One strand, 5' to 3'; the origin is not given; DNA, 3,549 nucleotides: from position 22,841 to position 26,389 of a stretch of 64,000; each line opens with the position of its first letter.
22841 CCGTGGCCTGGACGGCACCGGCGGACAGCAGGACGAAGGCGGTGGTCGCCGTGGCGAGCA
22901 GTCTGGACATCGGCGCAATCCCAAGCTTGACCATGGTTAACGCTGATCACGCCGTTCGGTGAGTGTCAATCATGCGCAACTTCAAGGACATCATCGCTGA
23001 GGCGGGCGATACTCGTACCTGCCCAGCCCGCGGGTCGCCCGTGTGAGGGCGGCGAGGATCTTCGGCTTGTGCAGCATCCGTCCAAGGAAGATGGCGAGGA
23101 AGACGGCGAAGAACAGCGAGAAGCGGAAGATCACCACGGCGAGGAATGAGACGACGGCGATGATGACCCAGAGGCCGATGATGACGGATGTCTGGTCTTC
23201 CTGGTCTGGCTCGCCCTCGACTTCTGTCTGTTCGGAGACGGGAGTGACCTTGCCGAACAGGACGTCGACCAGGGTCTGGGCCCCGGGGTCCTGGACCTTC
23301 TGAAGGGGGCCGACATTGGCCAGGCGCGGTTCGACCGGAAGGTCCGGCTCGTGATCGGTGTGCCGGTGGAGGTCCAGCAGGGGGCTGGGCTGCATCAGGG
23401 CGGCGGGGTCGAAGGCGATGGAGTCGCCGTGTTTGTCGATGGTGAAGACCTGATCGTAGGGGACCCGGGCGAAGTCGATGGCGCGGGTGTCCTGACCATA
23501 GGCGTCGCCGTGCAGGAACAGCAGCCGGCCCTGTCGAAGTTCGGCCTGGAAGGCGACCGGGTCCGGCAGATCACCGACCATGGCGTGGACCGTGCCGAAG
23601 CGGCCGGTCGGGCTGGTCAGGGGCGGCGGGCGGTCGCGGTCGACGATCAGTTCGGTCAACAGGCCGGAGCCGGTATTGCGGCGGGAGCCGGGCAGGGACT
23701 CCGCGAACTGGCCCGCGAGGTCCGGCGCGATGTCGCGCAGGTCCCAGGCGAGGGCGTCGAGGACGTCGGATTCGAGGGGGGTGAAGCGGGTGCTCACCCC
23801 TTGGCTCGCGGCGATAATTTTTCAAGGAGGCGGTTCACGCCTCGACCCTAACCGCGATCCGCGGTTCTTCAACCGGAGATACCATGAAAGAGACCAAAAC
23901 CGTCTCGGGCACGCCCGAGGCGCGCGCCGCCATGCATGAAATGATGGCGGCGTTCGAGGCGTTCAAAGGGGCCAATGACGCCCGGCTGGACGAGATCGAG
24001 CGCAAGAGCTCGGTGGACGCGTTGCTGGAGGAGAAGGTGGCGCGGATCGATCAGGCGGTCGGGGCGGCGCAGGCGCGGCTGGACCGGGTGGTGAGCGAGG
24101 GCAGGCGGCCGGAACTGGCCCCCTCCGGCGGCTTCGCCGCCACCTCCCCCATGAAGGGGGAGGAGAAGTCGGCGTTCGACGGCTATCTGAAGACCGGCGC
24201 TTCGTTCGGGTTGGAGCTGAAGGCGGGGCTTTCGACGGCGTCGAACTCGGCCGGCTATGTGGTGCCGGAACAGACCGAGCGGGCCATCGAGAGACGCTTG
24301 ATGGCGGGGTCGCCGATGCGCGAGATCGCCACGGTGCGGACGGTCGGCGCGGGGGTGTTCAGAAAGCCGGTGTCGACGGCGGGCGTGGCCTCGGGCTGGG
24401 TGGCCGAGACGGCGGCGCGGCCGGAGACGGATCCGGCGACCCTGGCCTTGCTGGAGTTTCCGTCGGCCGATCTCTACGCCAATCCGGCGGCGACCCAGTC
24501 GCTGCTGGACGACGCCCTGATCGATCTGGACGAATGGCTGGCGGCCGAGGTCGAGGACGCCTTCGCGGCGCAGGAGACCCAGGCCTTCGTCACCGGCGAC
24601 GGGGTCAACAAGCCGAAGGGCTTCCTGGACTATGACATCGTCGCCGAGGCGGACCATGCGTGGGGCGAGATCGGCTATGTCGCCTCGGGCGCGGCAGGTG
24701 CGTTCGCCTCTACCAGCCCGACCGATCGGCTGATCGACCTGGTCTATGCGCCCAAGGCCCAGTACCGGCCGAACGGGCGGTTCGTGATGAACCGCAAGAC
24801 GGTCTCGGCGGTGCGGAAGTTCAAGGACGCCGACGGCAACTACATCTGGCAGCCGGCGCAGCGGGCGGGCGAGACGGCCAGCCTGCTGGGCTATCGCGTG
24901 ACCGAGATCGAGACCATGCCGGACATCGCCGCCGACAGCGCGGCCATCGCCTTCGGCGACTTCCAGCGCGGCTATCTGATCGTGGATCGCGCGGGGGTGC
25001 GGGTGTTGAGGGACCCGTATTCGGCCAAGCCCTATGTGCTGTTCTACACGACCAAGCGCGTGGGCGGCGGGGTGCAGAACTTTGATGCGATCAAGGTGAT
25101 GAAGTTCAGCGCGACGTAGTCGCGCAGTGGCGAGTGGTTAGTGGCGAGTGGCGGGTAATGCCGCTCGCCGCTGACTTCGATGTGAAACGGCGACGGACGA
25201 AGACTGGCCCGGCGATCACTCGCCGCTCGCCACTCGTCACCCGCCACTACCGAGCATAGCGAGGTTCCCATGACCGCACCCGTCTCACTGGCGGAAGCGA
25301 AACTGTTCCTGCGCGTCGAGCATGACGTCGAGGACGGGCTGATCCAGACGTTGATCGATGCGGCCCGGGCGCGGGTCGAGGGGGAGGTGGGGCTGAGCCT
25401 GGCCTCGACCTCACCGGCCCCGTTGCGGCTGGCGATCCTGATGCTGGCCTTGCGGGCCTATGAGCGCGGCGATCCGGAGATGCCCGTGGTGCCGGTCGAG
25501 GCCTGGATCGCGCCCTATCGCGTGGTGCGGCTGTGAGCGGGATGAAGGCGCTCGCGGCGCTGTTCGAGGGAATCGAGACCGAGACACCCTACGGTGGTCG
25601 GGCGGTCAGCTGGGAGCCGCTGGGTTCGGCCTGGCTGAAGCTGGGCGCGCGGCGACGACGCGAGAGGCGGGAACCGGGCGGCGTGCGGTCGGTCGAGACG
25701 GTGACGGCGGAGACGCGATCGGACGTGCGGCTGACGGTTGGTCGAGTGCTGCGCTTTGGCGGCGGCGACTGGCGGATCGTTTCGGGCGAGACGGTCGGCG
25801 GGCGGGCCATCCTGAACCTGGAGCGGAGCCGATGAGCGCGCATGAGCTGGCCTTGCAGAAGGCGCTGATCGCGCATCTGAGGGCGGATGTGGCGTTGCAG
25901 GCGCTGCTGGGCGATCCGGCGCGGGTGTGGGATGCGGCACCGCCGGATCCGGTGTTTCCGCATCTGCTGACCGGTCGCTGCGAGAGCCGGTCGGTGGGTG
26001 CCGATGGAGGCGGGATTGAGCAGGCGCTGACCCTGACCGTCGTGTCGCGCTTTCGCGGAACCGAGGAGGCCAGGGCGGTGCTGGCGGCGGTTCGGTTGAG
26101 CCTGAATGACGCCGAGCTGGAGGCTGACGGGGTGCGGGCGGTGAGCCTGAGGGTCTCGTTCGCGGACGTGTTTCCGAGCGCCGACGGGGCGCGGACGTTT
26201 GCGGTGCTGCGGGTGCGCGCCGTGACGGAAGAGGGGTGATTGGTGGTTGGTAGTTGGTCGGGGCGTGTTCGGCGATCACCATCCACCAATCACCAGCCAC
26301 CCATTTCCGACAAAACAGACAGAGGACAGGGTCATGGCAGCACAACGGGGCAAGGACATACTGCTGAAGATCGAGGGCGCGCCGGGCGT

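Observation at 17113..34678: Apparently intact gene transfer agent cluster in a Brevundimonas-like genome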

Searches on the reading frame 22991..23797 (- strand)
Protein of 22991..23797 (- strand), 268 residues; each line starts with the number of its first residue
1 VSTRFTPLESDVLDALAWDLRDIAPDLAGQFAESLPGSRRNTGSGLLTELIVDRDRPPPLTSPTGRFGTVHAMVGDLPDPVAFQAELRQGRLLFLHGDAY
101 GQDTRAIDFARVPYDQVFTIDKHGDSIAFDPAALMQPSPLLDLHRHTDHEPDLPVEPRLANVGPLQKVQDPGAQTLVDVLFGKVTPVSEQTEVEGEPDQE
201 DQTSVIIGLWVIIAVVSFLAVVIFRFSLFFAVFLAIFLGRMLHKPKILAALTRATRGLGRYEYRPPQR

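Call 8: search_protein_families(library=pfam, proteins=[window:22991-23797:-], max_evalue=0.01)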
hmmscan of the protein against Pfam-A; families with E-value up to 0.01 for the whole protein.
window:22991-23797:- (268 aa): 0 families

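Call 31: search_protein_families(library=ncbifam, proteins=[window:22991-23797:-], max_evalue=0.001)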
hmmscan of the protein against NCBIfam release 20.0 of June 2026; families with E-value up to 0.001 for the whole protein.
window:22991-23797:- (268 aa): 0 families

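Call 63: search_protein_families(library=padloc, proteins=[window:22991-23797:-], max_evalue=0.01)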
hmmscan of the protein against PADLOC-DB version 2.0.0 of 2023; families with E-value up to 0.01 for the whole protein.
window:22991-23797:- (268 aa): 0 families

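Call 64: search_protein_families(library=phrogs, proteins=[window:22991-23797:-], max_evalue=0.01)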
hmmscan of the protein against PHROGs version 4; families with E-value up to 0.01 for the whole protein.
window:22991-23797:- (268 aa): 0 families

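Call 78: find_homologous_proteins(query=window:22991-23797:-, max_evalue=0.001)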
Query window:22991-23797:- (268 aa): 416 proteins with E <= 0.001 among 2323 candidates; the best 120 are listed.
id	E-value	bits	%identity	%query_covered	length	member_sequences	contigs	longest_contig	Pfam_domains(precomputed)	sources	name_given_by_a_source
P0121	1.7e-174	597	100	100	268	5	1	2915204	-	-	-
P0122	2.5e-143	495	81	100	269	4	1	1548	-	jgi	jgi:hypothetical protein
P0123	2.2e-136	472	77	100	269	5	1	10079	-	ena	-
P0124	1.1e-131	456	78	99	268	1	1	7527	-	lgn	-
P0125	1.9e-130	452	77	99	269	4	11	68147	-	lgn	-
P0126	2.2e-130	452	76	100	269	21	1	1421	-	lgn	-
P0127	6.8e-130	450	75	100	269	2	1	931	-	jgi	jgi:hypothetical protein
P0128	3.2e-129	448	74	100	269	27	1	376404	-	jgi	-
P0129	3.6e-129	448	74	100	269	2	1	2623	-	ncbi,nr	ncbi:MAG: hypothetical protein M3Q74_09580 [Pseudomonadota bacterium]|nr:hypothetical protein [Pseud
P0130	7.0e-129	447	74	99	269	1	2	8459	-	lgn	-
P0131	1.2e-128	446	74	100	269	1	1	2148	-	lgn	-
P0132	1.4e-128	446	75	99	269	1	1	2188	-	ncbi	-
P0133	5.1e-128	444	74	99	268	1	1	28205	-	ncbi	-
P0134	5.5e-128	444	76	100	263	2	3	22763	-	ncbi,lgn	-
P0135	1.2e-127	443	74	100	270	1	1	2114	-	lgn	-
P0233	5.7e-95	336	57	99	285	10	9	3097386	-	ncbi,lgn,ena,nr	ncbi:hypothetical protein KB221_04540 [Aquidulcibacter paucihalophilus]|nr:hypothetical protein KB22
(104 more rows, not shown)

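Call 79: find_encoding_contigs(protein=P0233, flank=7000, max_places=2)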
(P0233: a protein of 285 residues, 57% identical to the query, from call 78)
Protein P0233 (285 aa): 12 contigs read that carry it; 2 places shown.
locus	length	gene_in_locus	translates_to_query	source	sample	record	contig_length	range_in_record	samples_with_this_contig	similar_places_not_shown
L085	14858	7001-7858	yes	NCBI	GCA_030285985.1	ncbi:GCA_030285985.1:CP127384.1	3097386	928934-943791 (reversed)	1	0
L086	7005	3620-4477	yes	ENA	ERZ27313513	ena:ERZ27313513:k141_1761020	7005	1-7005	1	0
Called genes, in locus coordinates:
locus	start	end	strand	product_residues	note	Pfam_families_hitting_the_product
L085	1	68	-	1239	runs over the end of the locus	PF13547:GTA_TIM, PF13550:Phage-tail_3, PF23666:Rcc01698_C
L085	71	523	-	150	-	PF00877:NLPC_P60 (weak)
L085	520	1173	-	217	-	PF09931:Phage_phiJL001_Gp84_N, PF09356:Phage_BR0599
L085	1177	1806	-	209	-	PF09343:DUF2460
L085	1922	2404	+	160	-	PF05656:DUF805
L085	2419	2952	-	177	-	-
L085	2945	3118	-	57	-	PF09550:Phage_TAC_6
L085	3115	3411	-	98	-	PF11836:Phage_TAC_11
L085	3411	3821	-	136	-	PF06199:Phage_tail_2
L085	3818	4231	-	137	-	PF11367:Tail_completion_gp17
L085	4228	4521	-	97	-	-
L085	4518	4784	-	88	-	PF05135:Phage_connect_1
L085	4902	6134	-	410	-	PF05065:Phage_capsid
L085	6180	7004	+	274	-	-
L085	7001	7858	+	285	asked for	-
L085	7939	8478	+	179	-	-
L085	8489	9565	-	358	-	PF04773:FecR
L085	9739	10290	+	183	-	-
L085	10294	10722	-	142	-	PF04586:Peptidase_S78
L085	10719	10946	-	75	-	-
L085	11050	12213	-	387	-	PF04860:Phage_portal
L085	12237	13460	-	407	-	PF03237:Terminase_6N, PF17289:Terminase_6C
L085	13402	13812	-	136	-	-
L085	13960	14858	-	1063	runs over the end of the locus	PF08447:PAS_3, PF08447:PAS_3, PF08448:PAS_4, PF13426:PAS_9, PF08447:PAS_3, PF00989:PAS, PF08448:PAS_4, PF13426:PAS_9, +6 more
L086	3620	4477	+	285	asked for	-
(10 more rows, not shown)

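Call 84: predict_structure(alignment_id=A2)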
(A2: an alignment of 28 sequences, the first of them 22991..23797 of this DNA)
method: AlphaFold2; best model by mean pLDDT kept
length: 268 residues; sequences in the alignment: 28
mean_pLDDT: 43.6   pTM: 0.23
mean pLDDT of the five models: 43.6, 41.6, 41.1, 40.8, 40.7
residues with pLDDT >= 90: 0; 70-90: 35; 50-70: 43; < 50: 190
segments of 3 or more residues with pLDDT < 50: 22-24, 26-31, 34-200, 259-268
pLDDT, mean of each block of 10 residues (from residue 1): 50 53 46 46 32 34 28 32 35 32 28 26 31 33 34 35 29 41 34 40 68 77 76 76 65 56 38
secondary structure, 60 per line:
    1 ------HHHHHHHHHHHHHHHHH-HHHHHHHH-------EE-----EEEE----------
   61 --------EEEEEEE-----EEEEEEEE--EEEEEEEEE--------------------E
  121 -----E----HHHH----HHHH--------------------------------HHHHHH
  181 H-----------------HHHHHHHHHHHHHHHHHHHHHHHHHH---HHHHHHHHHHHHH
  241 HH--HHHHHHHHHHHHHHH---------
elements in order: H7-23 H25-32 E47-50 E69-75 E81-88 E91-99 H131-134 H139-142 H175-181 H199-224 H228-242 H245-259

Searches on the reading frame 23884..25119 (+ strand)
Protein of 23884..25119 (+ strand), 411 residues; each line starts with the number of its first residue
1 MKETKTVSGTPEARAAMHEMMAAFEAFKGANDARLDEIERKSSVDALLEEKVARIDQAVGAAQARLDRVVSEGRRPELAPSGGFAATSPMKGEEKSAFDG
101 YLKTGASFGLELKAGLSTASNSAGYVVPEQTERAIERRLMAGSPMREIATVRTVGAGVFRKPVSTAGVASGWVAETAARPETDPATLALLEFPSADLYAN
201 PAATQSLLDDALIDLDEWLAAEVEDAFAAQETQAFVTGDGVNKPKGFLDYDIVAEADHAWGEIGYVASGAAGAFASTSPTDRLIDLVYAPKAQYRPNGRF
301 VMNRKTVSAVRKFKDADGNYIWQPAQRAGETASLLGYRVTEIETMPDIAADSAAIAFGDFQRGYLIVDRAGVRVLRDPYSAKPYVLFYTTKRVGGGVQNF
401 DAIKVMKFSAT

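Call 8: search_protein_families(library=pfam, proteins=[window:23884-25119:+], max_evalue=0.01)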
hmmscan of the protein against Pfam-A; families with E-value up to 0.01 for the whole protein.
window:23884-25119:+ (411 aa): 1 family
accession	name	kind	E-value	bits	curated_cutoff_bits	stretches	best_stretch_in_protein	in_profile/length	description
PF05065.19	Phage_capsid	-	3.1e-90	302.8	24.2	1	124-408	2-280/280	Phage capsid family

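Call 12: find_related_loci(query=window:23884-25119:+, collection=genome_contigs, flank=10000)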
Query window:23884-25119:+ (411 aa) in genome_contigs; peptide patterns used: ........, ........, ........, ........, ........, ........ (x = any residue, [..] = any of these).
599 stretches matched a pattern (row limit reached: there are more); 502 encode a relative of the query (tblastn E <= 1e-3); the best 80 are kept; 80 distinct loci.
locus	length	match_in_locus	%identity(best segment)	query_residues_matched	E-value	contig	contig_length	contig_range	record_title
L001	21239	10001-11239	95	1-411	0e+0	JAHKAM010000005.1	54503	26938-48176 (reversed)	MAG: Alphaproteobacteria bacterium isolate Undefined_mixed_planktonic.mb.41 Undefined_mixed_pl.mb.41_k141_55260, whole g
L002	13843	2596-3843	95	1-411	0e+0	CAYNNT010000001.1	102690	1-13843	MAG TPA_asm: uncultured Brevundimonas sp. isolate binchicken_co328_171 genome assembly, contig: NODE_117_length_102690_c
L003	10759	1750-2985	93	1-411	0e+0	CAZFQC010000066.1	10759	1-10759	MAG TPA_asm: uncultured Brevundimonas sp. isolate SRP150892_co1_34 genome assembly, contig: NODE_6323_length_10759_cov_5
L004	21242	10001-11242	94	1-411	0e+0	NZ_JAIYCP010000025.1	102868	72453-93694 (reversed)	MAG: Brevundimonas sp. isolate H1_MAG_00001 pond_H1_MAG_00001_000000000015, whole genome shotgun sequence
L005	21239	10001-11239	93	1-411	0e+0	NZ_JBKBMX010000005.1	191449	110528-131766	MAG: Brevundimonas sp. isolate 21I_055.bin.2 NODE_33_length_191449_cov_18.165668, whole genome shotgun sequence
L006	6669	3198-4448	93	1-411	0e+0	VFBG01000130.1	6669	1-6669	MAG: bacterium isolate X1_MaxBin.027 scaffold_4965, whole genome shotgun sequence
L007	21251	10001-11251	92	1-411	0e+0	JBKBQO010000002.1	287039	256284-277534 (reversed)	MAG: Brevundimonas sp. isolate 21I_055.bin.22 NODE_12_length_287039_cov_9.843628, whole genome shotgun sequence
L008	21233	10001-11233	95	1-411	0e+0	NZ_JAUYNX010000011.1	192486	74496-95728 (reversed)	MAG: Brevundimonas sp. isolate C4_concoct.bin.47 C4_k141_285362, whole genome shotgun sequence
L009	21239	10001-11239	95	1-411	0e+0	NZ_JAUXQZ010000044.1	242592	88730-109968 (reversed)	MAG: Brevundimonas sp. isolate C12_maxbin.028_sub C12_k141_260005, whole genome shotgun sequence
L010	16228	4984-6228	92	1-411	0e+0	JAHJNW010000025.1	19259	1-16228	MAG: Alphaproteobacteria bacterium isolate Old_saline_planktonic.mb.112 Old_saline_plankt.mb.112_k141_129003, whole geno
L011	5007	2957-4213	92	1-411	0e+0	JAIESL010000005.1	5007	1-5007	MAG: Caulobacteraceae bacterium isolate co.spades.METABAT.2.5kb_024 c_000000401518, whole genome shotgun sequence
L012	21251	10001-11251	94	1-411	0e+0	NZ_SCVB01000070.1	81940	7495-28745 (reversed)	MAG: Brevundimonas sp. isolate GW715_bin.29 GW715_bin.29-81506, whole genome shotgun sequence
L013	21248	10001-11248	90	1-411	0e+0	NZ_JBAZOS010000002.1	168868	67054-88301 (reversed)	MAG: Brevundimonas sp. isolate SO_2017_SWC_11 scaffold_106_c1_LP-4_2017, whole genome shotgun sequence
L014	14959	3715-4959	90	1-410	0e+0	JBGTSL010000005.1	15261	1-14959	MAG: Brevundimonas sp. isolate WDNA12_bin.30.orig NODE_2914_length_15261_cov_0.741509, whole genome shotgun sequence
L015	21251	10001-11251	93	1-411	0e+0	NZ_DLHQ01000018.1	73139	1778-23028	MAG: Brevundimonas sp. UBA7664 UBA7664_contig_5368, whole genome shotgun sequence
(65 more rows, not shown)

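Call 30: search_protein_families(library=ncbifam, proteins=[window:23884-25119:+], max_evalue=0.001)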
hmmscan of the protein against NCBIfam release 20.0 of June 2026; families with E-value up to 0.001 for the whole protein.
window:23884-25119:+ (411 aa): 1 family
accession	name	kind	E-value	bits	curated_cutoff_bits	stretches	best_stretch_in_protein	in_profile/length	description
TIGR01554.3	major_cap_HK97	equivalog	2.5e-115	385.7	27.5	1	12-408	3-385/385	phage major capsid protein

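Call 48: search_dna_similar(query=window:23884-25119:+, collection=phages, mode=protein, max_rows=10)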
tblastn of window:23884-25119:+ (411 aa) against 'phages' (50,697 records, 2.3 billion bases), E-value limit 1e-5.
Records with a match: 483; places in all: 486; records where one place covers at least 80% of the query: 165.
Best place of each record, by identity: <60% 483.
By first word of the organism name: Vibrio 181; Streptococcus 99; Burkholderia 15; Streptomyces 15; Escherichia 14; Ralstonia 13; phage 12; Staphylococcus 9; Klebsiella 8; Salmonella 7; and 50 more.
By host as written in the record: - 193; Escherichia coli 11; Streptococcus suis 11; Burkholderia sp. 10; Ralstonia solanacearum 10; Vibrio crassostreae 9; Ruminococcus sp. 6; Lactobacillus delbrueckii 6; and 174 more.
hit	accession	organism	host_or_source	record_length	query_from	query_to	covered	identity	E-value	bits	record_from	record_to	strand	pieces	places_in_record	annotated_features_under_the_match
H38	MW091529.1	Bacteriophage sp. 103231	sewage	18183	27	410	93%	56.1%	2e-121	393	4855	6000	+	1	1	major capsid protein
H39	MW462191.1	Bacteriophage sp.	freshwater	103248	27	410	93%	53.1%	4e-120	390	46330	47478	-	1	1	major capsid protein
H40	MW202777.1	Caudoviricetes sp.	Manatee Spring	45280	27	408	93%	46.3%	2e-102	339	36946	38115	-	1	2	major capsid protein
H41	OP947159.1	Desulfofustis phage LS06-2018-MD02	-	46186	27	409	93%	45.2%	2e-98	327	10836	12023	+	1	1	major head protein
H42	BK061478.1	Pseudomonas phage vB_PaeS-D14E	Pseudomonas aeruginosa strain 3-38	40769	27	409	93%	45.2%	4e-84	286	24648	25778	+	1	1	Phage major capsid protein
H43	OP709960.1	Pseudomonas phage zjk6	Pseudomonas aeruginosa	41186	27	409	93%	45.2%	4e-84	286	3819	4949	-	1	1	hypothetical protein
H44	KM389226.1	Pseudomonas phage F_MX1987sp/MX560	-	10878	27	409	93%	45.2%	5e-84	285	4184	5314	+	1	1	record has no annotation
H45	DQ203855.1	Burkholderia phage Bcep176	-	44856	28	411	93%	44.6%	2e-88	298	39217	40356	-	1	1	76: gp76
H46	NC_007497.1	Burkholderia phage Bcep176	Burkholderia cepacia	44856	28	411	93%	44.6%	2e-88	298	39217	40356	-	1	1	76: major head protein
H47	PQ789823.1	Burkholderia phage vB_PR2a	Burkholderia sp.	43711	48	411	89%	45.1%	4e-85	288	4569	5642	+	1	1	major head protein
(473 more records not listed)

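Call 83: search_protein_families(library=pfam, proteins=[L005:7021-7779:+, L005:5418-7493:-, L005:4389-5417:-, L005:3324-3983:-, L005:2228-3277:-, L005:1453-2340:-], max_evalue=0.0001)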
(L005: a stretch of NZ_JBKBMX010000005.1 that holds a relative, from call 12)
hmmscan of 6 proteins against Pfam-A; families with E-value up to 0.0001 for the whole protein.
L005:7021-7779:+ (252 aa): 1 family
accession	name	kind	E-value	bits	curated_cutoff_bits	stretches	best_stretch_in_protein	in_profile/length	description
PF03692.20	CxxCxxCC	-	1.2e-09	39.1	23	1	120-188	2-85/85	Putative zinc- or iron-chelating domain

L005:5418-7493:- (691 aa): 9 families
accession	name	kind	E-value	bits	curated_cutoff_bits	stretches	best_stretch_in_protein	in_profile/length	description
PF00005.33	ABC_tran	-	6.8e-46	156.7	25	2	109-231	2-137/137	ABC transporter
PF13304.12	AAA_21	-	9.8e-18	65.7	27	0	199-259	234-300/304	AAA domain, putative AbiEii toxin, Type IV TA system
PF02463.25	SMC_N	-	5.9e-14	52.5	40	0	488-551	136-205/220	RecF/RecN/SMC N terminal domain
PF16326.10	ABC_tran_CTD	-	7.3e-11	42.6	32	1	615-683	1-68/69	ABC transporter C-terminal domain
PF13555.12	AAA_29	-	5.2e-09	36.2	27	0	108-144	12-48/61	P-loop containing region of AAA domain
PF13401.12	AAA_22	-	4.1e-07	30.8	27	0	395-543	8-123/130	AAA domain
PF13476.12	AAA_23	-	4.9e-06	27.8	27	0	396-411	23-38/201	AAA domain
PF13604.12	AAA_30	-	7.3e-06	26.3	27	0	102-145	4-45/191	AAA domain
PF01926.29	MMR_HSR1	-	4.1e-05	24.1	21.9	0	121-140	2-21/113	50S ribosome-binding GTPase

L005:4389-5417:- (342 aa): 2 families
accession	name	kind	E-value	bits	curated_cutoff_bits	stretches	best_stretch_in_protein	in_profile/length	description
PF07859.19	Abhydrolase_3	-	3.7e-38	131.8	25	1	101-308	1-209/210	alpha/beta hydrolase fold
PF20434.5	BD-FAE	-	1.3e-15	57.9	26.8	1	98-189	13-106/215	BD-FAE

L005:3324-3983:- (219 aa): 0 families

L005:2228-3277:- (349 aa): 1 family
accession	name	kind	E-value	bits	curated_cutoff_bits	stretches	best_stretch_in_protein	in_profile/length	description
PF09084.16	NMT1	-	1.3e-26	94.3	20.5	1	60-264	2-211/216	NMT1/THI5 like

L005:1453-2340:- (295 aa): 3 families
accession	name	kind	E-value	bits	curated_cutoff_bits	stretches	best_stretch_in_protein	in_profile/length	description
PF00005.33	ABC_tran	-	4.2e-29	102.3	25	1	62-195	3-137/137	ABC transporter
PF13304.12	AAA_21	-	1.3e-07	32.5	27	0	72-112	1-47/304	AAA domain, putative AbiEii toxin, Type IV TA system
PF13401.12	AAA_22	-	3.6e-05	24.5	27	1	71-217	6-114/130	AAA domain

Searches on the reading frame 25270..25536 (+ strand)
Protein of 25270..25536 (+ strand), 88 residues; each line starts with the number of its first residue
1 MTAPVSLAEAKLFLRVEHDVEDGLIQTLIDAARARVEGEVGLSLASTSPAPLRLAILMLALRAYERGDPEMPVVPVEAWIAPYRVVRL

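Call 9: search_protein_families(library=pfam, proteins=[window:25270-25536:+], max_evalue=0.01)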
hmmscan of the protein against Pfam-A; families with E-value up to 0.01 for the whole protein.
window:25270-25536:+ (88 aa): 1 family
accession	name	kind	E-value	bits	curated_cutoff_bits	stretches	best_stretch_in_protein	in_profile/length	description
PF05135.19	Phage_connect_1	-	2.4e-10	41.1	21.2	1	6-70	3-71/101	Phage gp6-like head-tail connector protein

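Call 30: search_protein_families(library=ncbifam, proteins=[window:25270-25536:+], max_evalue=0.001)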
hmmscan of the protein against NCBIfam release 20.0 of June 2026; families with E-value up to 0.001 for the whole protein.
window:25270-25536:+ (88 aa): 2 families
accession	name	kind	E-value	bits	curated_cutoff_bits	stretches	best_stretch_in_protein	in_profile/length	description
TIGR02215.1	phage_chp_gp8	equivalog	9.7e-12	45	39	1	3-45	12-54/188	head-tail connector protein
TIGR01560.2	put_DNA_pack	equivalog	5.8e-11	42.3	24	1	7-66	1-65/89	head-tail connector protein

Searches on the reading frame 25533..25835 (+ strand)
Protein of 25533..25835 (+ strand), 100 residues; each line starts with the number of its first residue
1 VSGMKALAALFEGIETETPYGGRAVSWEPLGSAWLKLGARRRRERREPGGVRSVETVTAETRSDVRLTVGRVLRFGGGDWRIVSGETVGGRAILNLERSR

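Call 9: search_protein_families(library=pfam, proteins=[window:25533-25835:+], max_evalue=0.01)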
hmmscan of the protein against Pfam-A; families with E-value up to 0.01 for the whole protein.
window:25533-25835:+ (100 aa): 1 family
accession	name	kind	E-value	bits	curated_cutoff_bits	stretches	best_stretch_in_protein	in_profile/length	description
PF05521.18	Phage_HCP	-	0.0011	20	25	1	15-87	17-92/106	Phage head completion protein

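Call 30: search_protein_families(library=ncbifam, proteins=[window:25533-25835:+], max_evalue=0.001)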
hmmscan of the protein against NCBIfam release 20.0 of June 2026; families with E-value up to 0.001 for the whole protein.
window:25533-25835:+ (100 aa): 0 families

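Call 64: search_protein_families(library=phrogs, proteins=[window:25533-25835:+], max_evalue=0.01)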
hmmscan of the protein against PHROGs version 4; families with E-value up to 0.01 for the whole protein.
window:25533-25835:+ (100 aa): 0 families

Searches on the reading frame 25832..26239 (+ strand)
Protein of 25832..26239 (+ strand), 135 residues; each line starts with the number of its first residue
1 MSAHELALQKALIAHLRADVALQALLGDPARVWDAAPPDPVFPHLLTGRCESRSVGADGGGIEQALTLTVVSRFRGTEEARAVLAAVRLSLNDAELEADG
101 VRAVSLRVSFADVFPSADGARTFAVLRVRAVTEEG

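Call 9: search_protein_families(library=pfam, proteins=[window:25832-26239:+], max_evalue=0.01)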
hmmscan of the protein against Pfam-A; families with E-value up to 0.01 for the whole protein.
window:25832-26239:+ (135 aa): 1 family
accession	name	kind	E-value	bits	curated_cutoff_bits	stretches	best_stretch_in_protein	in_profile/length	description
PF11367.14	Tail_completion_gp17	-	2.9e-27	95.7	24.5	1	10-133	1-124/124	Tail completion protein gp17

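Call 30: search_protein_families(library=ncbifam, proteins=[window:25832-26239:+], max_evalue=0.001)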
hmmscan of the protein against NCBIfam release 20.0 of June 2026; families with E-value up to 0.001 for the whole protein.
window:25832-26239:+ (135 aa): 0 families
